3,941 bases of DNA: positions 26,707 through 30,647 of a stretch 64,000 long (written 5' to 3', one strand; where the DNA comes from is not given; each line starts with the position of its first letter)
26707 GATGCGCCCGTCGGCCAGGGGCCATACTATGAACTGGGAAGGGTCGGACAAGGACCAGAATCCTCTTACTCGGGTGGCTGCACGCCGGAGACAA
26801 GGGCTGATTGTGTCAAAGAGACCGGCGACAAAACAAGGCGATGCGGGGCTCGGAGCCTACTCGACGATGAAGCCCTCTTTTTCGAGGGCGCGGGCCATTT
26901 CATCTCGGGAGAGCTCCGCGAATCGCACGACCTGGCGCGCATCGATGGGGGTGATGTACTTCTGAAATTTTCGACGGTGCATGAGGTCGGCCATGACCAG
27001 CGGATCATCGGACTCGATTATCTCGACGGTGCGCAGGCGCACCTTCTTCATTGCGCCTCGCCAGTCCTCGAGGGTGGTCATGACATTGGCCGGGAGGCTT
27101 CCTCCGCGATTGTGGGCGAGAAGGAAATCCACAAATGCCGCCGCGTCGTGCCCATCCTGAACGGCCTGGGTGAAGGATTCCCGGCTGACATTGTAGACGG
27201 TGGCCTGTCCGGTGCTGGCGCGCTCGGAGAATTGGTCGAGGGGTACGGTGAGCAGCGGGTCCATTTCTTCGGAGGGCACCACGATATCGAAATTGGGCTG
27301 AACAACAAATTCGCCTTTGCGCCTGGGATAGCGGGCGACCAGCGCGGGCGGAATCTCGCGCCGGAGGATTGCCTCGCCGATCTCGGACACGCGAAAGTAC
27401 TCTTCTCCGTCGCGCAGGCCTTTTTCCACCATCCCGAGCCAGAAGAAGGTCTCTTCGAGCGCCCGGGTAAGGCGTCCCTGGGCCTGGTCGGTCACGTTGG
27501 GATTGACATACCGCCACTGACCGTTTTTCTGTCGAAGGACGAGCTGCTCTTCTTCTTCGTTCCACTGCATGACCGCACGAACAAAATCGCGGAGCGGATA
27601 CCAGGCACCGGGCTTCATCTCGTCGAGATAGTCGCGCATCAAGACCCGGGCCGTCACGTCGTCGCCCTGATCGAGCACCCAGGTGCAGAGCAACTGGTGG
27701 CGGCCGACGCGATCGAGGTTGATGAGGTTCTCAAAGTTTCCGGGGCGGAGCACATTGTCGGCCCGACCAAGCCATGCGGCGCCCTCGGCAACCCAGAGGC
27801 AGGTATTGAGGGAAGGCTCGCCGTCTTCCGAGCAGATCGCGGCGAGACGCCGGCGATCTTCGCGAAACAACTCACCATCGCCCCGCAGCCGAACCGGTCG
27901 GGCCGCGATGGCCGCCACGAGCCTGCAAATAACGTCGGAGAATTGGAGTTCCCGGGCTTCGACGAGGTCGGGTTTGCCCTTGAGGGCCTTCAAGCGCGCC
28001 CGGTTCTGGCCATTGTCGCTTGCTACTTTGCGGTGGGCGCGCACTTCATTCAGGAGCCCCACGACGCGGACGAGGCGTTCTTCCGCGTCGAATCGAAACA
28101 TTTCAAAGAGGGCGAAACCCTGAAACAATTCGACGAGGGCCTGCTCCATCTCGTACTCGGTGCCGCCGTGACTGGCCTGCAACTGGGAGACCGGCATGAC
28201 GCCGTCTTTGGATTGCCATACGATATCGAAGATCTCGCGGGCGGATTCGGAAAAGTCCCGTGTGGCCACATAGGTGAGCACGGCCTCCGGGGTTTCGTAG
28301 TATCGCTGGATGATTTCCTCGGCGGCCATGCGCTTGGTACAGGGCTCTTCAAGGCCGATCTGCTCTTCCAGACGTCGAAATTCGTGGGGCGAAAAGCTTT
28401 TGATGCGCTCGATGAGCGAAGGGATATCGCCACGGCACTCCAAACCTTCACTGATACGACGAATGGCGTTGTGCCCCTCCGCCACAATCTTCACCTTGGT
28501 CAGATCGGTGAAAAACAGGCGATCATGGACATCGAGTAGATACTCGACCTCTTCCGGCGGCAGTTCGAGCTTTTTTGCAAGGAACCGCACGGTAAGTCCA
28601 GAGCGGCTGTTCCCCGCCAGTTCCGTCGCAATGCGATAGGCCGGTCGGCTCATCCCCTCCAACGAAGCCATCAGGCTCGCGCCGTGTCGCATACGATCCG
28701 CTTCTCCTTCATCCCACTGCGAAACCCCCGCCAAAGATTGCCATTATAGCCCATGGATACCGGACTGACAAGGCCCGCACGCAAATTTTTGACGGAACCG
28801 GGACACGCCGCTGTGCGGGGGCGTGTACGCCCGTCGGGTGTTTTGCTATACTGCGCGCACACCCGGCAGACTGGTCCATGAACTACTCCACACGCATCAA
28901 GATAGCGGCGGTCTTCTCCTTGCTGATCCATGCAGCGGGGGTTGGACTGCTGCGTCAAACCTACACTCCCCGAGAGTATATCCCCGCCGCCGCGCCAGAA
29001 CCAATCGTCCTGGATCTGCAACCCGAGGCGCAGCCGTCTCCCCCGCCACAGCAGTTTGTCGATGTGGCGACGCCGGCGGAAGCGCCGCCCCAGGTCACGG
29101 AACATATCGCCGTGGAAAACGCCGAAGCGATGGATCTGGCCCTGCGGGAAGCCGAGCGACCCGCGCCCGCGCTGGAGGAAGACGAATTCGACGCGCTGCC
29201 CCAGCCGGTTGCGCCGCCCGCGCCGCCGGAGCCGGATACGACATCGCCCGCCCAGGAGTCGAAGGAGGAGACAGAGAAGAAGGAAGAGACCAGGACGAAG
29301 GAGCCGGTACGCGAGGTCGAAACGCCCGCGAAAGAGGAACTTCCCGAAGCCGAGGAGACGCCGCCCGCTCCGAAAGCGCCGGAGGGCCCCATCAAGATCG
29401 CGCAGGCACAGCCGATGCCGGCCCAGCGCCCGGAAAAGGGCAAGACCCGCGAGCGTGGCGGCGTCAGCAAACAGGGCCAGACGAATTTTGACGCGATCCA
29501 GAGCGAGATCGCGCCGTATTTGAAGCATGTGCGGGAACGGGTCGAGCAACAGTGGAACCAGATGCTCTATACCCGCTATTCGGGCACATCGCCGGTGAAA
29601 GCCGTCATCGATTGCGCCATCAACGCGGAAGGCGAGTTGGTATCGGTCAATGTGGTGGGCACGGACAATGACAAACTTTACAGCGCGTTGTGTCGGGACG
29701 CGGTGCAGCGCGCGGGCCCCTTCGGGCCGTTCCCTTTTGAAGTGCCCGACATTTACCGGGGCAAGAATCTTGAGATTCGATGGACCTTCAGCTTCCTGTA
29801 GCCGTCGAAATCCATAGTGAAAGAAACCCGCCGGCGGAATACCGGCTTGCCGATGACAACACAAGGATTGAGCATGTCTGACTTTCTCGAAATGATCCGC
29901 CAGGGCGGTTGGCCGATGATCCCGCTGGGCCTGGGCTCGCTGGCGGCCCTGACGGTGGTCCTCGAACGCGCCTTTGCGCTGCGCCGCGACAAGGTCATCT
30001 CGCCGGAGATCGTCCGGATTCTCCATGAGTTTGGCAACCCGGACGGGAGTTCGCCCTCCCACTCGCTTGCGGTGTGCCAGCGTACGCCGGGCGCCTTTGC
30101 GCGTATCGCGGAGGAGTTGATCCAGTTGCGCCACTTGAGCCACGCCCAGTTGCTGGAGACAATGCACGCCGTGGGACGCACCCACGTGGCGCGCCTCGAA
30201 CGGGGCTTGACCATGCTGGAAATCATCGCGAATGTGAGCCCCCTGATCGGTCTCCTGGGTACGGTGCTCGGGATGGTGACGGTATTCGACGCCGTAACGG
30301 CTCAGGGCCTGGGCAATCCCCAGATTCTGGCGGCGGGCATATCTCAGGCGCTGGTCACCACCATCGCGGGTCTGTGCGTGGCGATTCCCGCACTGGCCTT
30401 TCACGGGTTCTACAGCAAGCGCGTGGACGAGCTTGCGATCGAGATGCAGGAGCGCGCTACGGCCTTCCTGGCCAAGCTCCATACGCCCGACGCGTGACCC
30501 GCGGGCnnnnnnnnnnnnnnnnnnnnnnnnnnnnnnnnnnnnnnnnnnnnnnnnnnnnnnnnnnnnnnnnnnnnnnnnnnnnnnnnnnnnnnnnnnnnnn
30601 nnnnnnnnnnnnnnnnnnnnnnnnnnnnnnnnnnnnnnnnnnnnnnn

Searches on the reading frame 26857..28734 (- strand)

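Call 52: search_protein_families(library=pfam, proteins=[window:26857-28734:-], max_evalue=0.00001)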
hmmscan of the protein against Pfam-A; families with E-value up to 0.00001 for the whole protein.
window:26857-28734:- (625 aa): 1 family
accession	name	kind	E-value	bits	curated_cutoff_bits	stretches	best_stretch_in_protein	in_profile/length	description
PF13625.11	Helicase_C_3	-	8.3e-15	55.4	34.2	1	477-593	2-119/125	Helicase conserved C-terminal domain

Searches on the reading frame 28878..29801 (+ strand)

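Call 52: search_protein_families(library=pfam, proteins=[window:28878-29801:+], max_evalue=0.00001)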
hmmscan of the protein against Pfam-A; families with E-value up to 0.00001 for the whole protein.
window:28878-29801:+ (307 aa): 1 family
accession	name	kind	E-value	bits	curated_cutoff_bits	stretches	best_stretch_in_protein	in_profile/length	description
PF13103.11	TonB_2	-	1.6e-06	28.6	22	1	212-286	2-72/85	TonB C terminal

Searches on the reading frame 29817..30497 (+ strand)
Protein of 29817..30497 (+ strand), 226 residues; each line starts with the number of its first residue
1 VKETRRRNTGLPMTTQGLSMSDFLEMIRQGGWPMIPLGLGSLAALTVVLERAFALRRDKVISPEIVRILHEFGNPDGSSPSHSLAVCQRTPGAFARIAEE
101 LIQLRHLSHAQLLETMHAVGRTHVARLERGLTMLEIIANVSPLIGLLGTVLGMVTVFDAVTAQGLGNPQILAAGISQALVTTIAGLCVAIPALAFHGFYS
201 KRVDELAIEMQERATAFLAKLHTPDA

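Call 52: search_protein_families(library=pfam, proteins=[window:29817-30497:+], max_evalue=0.00001)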
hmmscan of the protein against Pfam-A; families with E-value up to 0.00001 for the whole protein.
window:29817-30497:+ (226 aa): 1 family
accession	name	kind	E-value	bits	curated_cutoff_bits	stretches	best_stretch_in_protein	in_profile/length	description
PF01618.21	MotA_ExbB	-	3.8e-28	98.2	22.9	1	107-211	22-126/127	MotA/TolQ/ExbB proton channel family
